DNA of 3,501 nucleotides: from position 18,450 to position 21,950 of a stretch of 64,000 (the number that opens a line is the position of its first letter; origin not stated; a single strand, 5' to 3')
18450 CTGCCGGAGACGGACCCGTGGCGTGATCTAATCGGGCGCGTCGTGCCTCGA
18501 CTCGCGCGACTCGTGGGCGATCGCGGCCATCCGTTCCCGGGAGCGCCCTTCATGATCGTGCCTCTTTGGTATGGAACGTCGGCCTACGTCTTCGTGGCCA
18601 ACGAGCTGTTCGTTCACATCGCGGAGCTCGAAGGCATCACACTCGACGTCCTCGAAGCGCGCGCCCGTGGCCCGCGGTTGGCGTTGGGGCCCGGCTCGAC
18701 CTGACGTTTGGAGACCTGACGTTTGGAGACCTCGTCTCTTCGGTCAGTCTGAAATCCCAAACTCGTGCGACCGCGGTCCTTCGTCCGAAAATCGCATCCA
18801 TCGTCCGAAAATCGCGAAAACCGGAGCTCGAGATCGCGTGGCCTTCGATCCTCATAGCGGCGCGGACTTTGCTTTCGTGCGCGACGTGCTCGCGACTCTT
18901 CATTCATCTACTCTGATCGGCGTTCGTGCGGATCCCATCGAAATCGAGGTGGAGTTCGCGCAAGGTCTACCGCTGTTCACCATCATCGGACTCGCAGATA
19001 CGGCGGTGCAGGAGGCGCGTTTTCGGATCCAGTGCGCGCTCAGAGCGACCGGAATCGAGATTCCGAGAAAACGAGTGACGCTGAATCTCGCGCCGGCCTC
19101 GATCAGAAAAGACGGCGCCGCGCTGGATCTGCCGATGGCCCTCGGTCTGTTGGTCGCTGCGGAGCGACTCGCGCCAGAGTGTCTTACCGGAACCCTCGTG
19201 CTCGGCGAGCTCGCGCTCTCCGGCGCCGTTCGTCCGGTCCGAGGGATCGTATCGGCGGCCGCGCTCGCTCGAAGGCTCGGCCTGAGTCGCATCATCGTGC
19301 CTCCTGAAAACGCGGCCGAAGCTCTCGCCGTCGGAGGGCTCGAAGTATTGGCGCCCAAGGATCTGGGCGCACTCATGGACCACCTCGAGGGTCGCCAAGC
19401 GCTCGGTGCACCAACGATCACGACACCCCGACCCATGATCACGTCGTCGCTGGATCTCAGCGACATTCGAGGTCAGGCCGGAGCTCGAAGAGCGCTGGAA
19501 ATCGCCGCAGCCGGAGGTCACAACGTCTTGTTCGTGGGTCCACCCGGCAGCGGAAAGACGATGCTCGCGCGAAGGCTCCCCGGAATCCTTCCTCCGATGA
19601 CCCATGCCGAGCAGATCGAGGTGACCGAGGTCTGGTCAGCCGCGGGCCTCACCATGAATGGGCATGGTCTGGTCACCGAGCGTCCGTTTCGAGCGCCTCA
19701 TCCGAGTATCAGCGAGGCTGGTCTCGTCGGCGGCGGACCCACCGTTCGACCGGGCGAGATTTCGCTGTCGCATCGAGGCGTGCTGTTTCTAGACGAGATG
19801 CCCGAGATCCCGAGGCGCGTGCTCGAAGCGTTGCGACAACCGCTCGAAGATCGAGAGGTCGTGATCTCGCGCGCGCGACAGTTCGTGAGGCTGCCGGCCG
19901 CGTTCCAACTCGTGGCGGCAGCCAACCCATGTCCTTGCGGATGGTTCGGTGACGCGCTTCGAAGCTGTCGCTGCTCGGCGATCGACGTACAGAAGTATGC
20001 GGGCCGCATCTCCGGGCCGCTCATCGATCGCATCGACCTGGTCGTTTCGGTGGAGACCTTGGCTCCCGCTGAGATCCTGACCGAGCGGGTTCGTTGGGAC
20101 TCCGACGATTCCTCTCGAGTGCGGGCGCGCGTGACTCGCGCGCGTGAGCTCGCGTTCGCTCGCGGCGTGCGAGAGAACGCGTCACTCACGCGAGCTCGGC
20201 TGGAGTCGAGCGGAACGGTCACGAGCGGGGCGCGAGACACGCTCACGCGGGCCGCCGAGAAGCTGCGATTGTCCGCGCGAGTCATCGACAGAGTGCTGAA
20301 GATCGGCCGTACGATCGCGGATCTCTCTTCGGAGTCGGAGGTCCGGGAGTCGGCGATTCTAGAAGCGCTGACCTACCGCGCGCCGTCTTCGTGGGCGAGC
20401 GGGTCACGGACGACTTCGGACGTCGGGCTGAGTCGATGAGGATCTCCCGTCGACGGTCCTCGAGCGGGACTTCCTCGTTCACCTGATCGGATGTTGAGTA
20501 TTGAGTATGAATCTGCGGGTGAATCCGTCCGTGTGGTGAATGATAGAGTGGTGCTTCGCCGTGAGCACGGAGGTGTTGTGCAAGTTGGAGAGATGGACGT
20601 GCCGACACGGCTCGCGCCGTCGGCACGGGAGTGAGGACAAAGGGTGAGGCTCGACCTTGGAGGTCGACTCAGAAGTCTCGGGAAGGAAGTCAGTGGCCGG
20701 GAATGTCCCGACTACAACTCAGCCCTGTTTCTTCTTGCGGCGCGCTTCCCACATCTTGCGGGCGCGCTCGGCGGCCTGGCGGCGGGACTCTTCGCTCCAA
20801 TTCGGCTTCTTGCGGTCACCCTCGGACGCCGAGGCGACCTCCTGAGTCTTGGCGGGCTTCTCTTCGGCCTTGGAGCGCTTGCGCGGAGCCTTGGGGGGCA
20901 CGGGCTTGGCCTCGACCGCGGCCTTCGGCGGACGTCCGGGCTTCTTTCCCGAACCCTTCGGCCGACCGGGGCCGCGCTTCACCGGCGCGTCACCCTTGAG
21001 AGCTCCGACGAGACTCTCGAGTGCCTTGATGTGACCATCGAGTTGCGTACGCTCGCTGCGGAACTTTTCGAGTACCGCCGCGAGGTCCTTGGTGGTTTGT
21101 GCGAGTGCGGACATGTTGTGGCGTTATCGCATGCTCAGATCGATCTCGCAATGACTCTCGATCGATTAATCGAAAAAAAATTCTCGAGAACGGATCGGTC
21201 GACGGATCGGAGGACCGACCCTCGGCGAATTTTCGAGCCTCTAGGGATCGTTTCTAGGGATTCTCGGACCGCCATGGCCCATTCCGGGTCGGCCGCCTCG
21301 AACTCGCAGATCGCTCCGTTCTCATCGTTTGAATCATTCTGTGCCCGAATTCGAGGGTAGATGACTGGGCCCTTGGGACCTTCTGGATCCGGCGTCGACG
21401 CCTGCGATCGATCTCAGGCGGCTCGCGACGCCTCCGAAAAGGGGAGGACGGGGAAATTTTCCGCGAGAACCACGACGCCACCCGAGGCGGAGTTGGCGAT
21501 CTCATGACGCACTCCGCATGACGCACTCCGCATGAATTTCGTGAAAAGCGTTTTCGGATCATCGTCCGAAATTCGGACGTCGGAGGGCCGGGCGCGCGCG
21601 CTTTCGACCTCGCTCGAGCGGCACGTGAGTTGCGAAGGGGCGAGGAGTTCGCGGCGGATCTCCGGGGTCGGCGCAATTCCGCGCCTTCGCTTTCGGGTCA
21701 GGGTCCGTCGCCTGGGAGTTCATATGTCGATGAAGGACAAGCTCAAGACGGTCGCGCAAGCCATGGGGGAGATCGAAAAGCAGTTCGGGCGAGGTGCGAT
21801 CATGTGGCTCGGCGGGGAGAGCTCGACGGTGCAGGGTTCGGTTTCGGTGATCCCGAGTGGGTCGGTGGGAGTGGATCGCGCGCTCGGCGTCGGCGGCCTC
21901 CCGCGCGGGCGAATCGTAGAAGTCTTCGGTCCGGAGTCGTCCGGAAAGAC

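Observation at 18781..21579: Shared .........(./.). motif upstream of comM/yifB (two direct copies) and recA (17-bp perfect palindrome): candidate non-canonical DNA-damage operator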

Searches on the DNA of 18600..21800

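Call 72: search_rna_families(source=window, start=18600, end=21800, threshold=evalue, max_evalue=1)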
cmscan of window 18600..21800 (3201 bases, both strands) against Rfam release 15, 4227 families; matches with E-value up to 1: 0.
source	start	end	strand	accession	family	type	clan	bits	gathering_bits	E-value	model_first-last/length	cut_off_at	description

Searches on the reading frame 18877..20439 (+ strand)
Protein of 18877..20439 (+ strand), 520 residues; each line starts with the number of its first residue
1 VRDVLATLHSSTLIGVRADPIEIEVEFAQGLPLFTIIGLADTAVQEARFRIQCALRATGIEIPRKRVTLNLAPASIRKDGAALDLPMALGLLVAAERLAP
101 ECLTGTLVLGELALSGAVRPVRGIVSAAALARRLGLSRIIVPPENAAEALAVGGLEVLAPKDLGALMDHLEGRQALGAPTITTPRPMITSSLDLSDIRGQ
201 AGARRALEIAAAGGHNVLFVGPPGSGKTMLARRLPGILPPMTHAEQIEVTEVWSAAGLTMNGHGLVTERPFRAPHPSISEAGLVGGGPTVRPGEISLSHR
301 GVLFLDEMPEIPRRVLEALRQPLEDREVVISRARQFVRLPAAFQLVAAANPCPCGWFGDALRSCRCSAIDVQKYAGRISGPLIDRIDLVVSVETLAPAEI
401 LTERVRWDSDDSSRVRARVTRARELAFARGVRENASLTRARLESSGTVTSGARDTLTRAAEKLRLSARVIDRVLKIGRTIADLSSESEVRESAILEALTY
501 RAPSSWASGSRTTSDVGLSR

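Call 10: search_protein_families(library=pfam, proteins=[window:18877-20439:+], max_evalue=0.001)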
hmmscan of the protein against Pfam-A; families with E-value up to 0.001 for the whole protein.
window:18877-20439:+ (520 aa): 10 families
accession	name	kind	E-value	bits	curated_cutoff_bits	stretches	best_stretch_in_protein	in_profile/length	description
PF01078.27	Mg_chelatase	-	1.2e-89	299.6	20.3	1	193-398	1-205/207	Magnesium chelatase, subunit ChlI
PF13541.12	ChlI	-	7.8e-37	126.3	27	1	23-145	1-121/121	Subunit ChlI of Mg-chelatase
PF13335.12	Mg_chelatase_C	-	2.1e-20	73.6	26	1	411-501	3-94/94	Magnesium chelatase, subunit ChlI C-terminal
PF07728.20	AAA_5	-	1.9e-10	41.3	22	1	216-353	1-125/139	AAA domain (dynein-related subfamily)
PF00493.29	MCM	-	1.1e-07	31.6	23.3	1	289-353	111-175/224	MCM P-loop domain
PF00158.32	Sigma54_activat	-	1.7e-05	25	20.2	0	286-329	80-123/168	Sigma-54 interaction domain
PF05496.18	RuvB_N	-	0.00014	22.1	27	0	215-232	34-51/159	Holliday junction DNA helicase RuvB P-loop domain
PF05362.19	Lon_C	-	0.00044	20.3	21.1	1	67-148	96-175/205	Lon protease (S16) C-terminal proteolytic domain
PF00004.35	AAA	-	0.00073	20.4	21.2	0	217-238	1-22/131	ATPase family associated with various cellular activities (AAA)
PF13401.12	AAA_22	-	0.00075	20.3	27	0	217-239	8-30/130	AAA domain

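Call 29: find_related_loci(query=window:18886-20439:+, collection=metagenome_contigs, flank=8000)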
Query window:18886-20439:+ (517 aa) in metagenome_contigs; peptide patterns used: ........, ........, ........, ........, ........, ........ (x = any residue, [..] = any of these).
600 stretches matched a pattern (row limit reached: there are more); 448 encode a relative of the query (tblastn E <= 1e-3); the best 80 are kept; 80 distinct loci.
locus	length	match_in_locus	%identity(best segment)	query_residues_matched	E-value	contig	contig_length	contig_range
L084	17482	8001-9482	53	1-498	8e-166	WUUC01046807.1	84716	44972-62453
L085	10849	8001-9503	45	1-498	7e-141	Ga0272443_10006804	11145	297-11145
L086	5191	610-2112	45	1-498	6e-141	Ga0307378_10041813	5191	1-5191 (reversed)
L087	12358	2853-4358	45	1-498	6e-139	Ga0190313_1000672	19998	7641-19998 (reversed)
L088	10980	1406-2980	47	1-511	2e-138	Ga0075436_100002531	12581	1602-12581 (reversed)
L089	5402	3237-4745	44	1-498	2e-139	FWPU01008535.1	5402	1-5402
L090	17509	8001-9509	45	1-498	2e-138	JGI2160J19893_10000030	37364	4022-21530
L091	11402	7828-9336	46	1-498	3e-138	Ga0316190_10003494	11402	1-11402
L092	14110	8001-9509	45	1-498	5e-138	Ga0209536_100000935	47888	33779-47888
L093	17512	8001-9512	47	1-499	7e-138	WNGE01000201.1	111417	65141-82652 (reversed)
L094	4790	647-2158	47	1-499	7e-140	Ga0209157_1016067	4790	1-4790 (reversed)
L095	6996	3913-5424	47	1-499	6e-138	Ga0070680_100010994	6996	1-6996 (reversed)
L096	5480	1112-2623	48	1-499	5e-139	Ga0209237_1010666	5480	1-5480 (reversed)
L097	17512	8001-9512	48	1-499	3e-138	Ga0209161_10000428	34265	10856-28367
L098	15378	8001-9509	46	1-498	5e-138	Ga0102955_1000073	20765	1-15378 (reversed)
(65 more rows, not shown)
